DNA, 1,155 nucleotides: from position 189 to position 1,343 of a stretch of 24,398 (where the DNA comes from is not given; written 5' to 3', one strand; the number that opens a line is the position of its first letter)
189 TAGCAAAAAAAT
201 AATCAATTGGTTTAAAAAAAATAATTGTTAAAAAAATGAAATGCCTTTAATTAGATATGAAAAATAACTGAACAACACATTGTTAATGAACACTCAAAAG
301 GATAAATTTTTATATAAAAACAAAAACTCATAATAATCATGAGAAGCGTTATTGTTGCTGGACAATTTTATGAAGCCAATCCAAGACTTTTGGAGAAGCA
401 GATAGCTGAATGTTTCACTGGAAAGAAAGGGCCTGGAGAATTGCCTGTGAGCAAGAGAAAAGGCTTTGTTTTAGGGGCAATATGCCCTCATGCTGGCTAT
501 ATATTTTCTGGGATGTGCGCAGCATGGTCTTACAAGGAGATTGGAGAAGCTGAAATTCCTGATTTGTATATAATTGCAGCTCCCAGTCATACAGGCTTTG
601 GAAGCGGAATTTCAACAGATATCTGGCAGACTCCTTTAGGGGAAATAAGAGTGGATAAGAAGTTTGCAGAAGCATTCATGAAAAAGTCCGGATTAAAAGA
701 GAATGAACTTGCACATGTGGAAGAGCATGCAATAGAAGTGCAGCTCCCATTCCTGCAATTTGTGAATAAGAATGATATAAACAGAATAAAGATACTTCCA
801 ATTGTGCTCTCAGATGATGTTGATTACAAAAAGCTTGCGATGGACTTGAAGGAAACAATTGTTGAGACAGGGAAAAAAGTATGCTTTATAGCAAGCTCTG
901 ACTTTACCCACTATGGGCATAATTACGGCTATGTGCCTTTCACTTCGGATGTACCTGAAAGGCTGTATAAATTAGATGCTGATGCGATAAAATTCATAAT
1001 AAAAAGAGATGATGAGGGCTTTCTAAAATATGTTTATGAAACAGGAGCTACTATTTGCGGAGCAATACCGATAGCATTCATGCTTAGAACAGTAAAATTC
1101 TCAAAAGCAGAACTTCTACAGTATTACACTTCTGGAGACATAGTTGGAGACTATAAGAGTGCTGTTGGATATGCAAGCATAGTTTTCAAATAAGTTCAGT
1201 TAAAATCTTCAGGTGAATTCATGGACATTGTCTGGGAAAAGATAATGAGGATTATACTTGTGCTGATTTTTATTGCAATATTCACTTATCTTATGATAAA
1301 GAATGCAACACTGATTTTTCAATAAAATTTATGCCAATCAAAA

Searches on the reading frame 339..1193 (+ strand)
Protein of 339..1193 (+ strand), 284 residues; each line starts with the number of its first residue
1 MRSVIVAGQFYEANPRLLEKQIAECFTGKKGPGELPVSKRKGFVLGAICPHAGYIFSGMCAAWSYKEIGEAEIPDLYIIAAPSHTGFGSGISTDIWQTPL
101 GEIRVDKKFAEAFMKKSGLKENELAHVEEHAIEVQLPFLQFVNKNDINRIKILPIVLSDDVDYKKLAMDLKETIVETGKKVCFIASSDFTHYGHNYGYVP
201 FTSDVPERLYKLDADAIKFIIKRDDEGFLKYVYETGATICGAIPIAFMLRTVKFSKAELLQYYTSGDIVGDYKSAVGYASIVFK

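Call 9: search_protein_families(library=pfam, proteins=[window:339-1193:+])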
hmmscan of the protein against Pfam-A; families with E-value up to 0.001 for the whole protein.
window:339-1193:+ (284 aa): 1 family
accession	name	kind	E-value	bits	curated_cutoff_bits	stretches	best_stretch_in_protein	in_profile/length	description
PF01875.22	Memo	-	9.9e-63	212.3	27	1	6-282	4-269/269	Memo-like protein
